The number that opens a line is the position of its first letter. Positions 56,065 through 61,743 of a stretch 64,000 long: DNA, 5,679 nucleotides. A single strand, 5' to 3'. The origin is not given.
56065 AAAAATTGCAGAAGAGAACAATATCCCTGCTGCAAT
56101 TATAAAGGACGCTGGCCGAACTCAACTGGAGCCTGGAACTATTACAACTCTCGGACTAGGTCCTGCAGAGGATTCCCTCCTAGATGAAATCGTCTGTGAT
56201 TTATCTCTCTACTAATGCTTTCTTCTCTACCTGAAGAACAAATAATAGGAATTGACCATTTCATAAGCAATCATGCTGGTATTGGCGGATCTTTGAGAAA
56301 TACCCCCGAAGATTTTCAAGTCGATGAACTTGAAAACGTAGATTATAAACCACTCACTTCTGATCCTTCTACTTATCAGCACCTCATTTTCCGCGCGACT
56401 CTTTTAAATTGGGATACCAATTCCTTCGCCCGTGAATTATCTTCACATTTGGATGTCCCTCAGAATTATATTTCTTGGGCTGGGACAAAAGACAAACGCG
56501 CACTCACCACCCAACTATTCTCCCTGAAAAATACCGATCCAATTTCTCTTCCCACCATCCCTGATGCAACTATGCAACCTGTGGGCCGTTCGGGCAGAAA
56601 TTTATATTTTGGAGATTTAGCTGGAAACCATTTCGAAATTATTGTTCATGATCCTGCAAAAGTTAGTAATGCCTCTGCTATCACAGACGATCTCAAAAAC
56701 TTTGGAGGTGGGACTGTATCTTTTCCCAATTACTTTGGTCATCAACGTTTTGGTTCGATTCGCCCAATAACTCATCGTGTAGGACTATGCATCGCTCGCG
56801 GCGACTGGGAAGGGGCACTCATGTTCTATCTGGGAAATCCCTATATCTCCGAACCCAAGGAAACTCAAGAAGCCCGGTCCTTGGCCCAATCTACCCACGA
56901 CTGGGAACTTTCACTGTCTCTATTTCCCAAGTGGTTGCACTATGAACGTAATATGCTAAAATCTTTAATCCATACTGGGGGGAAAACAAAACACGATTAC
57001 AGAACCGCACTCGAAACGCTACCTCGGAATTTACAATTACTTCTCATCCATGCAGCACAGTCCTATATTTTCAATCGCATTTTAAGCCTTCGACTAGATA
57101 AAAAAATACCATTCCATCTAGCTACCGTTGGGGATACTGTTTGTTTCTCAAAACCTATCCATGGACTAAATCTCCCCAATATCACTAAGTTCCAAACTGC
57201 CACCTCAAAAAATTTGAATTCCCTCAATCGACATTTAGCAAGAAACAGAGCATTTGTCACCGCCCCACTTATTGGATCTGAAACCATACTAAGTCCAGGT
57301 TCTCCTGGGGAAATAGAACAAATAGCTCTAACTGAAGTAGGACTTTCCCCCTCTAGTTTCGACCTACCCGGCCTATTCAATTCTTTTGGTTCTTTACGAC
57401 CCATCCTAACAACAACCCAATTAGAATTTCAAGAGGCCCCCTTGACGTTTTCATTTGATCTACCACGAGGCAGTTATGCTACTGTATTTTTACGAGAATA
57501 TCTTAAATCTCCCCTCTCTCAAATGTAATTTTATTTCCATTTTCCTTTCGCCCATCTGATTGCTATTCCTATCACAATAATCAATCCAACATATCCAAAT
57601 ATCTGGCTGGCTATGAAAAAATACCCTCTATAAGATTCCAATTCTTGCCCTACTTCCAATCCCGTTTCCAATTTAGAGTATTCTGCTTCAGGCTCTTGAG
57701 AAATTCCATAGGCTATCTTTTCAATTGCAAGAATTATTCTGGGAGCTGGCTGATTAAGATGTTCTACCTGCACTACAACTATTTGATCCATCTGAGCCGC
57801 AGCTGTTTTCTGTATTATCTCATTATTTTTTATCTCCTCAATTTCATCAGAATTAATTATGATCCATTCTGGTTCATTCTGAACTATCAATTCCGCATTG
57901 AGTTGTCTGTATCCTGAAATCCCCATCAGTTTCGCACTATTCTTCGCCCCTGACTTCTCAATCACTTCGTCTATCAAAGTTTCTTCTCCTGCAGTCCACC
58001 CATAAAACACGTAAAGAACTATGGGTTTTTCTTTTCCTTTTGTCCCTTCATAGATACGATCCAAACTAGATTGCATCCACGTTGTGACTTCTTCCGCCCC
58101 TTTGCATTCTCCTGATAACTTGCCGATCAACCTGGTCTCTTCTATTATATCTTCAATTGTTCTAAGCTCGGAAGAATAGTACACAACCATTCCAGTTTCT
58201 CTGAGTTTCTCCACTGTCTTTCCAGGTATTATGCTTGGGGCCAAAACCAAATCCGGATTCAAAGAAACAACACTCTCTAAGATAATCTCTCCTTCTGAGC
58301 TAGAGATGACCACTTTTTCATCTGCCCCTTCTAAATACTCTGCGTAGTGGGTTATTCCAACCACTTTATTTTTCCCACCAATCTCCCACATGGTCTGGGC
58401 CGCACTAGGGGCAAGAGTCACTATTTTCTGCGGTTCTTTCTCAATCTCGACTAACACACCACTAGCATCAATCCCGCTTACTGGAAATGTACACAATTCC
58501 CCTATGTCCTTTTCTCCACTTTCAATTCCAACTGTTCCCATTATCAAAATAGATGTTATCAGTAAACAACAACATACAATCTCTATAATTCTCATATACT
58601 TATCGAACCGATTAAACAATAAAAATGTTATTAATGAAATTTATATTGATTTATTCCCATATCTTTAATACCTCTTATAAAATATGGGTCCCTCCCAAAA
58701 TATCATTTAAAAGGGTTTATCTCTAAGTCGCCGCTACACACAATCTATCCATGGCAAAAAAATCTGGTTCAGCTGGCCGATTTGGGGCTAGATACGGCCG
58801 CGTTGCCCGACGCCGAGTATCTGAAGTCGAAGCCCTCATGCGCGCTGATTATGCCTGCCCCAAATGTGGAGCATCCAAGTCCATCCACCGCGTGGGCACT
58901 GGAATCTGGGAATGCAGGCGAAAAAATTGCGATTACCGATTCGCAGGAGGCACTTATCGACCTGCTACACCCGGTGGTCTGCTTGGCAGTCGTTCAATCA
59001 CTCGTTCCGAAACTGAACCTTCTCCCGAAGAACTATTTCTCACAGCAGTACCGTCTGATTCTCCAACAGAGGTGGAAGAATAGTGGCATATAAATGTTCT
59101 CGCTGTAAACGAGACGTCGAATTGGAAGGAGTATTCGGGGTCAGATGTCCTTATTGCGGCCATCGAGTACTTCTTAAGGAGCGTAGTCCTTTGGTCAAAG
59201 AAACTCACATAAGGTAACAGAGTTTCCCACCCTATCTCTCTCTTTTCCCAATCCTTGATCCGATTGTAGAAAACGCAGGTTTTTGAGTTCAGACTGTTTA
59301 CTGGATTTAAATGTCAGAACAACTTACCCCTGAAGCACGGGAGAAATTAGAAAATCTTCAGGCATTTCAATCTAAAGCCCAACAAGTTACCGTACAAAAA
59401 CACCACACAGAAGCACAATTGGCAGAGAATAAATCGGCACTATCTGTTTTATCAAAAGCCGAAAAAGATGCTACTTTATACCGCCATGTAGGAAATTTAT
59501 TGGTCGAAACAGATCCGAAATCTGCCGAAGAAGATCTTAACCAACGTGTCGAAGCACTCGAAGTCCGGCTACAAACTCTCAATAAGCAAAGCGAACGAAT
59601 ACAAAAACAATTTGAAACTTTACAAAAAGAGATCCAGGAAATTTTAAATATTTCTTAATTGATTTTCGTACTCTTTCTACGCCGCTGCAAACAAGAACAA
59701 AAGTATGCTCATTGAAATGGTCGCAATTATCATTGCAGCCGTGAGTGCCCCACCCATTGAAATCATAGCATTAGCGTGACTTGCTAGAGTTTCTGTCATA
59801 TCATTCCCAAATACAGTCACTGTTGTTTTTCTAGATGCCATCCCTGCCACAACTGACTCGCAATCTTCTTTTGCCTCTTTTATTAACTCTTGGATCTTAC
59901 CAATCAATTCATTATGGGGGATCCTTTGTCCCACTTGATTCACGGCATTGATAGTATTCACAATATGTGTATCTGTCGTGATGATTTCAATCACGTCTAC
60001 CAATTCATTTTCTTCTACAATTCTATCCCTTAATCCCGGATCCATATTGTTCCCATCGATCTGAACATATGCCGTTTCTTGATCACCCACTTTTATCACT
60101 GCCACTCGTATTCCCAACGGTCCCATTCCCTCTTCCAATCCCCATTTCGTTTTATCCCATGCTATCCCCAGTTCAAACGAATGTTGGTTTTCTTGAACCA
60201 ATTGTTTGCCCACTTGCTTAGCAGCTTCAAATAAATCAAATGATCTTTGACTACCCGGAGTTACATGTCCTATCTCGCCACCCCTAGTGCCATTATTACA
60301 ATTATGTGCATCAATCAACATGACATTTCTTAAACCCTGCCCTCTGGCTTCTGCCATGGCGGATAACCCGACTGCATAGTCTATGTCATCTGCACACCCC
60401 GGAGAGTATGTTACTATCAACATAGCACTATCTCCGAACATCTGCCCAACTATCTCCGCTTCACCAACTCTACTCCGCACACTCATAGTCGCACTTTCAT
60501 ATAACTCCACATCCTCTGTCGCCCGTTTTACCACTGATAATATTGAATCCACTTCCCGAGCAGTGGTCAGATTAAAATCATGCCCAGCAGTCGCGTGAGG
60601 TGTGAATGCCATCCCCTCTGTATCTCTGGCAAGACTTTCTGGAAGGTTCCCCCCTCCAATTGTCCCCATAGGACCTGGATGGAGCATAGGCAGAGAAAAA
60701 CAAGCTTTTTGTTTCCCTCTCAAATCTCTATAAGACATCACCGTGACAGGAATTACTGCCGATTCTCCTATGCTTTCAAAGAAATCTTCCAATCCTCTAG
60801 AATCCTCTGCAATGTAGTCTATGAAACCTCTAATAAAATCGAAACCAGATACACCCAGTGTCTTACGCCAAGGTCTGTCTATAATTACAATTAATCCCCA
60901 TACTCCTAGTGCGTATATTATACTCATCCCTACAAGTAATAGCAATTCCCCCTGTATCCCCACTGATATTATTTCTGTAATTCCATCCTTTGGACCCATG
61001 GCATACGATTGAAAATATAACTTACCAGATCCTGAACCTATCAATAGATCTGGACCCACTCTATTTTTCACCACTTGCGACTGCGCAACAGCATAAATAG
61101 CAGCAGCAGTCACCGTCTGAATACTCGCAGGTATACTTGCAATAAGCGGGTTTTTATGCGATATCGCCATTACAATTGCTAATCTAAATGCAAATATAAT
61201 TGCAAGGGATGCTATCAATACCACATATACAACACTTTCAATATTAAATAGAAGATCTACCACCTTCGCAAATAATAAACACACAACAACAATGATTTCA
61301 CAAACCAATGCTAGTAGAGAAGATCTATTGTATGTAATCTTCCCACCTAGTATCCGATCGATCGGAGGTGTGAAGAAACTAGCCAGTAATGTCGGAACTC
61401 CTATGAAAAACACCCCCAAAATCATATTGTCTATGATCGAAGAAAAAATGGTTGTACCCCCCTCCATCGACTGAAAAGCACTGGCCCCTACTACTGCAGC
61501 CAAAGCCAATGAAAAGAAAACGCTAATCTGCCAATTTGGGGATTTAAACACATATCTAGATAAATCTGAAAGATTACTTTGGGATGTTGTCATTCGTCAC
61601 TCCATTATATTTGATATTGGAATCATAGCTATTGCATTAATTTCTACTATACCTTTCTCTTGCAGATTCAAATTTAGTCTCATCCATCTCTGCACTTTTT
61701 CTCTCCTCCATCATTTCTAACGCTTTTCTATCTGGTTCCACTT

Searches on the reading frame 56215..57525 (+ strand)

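Call 79: search_protein_families(library=pfam, proteins=[window:56215-57525:+], max_evalue=0.00001)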
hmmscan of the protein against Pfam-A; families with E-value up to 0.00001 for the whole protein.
window:56215-57525:+ (437 aa): 1 family
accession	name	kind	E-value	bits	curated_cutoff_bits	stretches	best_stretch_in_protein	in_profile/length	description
PF01142.23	TruD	-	4.1e-126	421.6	27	1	11-429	2-412/412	tRNA pseudouridine synthase D (TruD)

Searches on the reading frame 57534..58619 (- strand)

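Call 79: search_protein_families(library=pfam, proteins=[window:57534-58619:-], max_evalue=0.00001)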
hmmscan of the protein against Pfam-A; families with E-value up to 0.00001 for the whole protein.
window:57534-58619:- (362 aa): 1 family
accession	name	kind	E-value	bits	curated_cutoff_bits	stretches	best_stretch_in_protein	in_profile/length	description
PF01497.23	Peripla_BP_2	-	1.4e-21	77.5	27.5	1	66-282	1-230/235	Periplasmic binding protein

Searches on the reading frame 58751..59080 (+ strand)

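Call 79: search_protein_families(library=pfam, proteins=[window:58751-59080:+], max_evalue=0.00001)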
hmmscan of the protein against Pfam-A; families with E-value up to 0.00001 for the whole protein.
window:58751-59080:+ (110 aa): 1 family
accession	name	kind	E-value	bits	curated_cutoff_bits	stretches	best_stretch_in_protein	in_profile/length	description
PF01780.25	Ribosomal_L37ae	-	1e-26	93.3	21.9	1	3-86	3-83/85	Ribosomal L37ae protein family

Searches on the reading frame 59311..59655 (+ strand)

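Call 79: search_protein_families(library=pfam, proteins=[window:59311-59655:+], max_evalue=0.00001)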
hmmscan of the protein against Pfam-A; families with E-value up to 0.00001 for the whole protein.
window:59311-59655:+ (115 aa): 1 family
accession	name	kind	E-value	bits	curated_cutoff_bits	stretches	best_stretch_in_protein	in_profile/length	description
PF01920.25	Prefoldin_2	-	2.9e-20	72.6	27.6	1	11-112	2-103/106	Prefoldin subunit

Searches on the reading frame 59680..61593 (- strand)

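Call 79: search_protein_families(library=pfam, proteins=[window:59680-61593:-], max_evalue=0.00001)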
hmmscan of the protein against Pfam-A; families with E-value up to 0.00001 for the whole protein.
window:59680-61593:- (638 aa): 1 family
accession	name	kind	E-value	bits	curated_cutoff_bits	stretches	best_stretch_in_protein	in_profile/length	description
PF09843.14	DUF2070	-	2.9e-170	567.7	30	1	9-628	2-560/561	Predicted membrane protein (DUF2070)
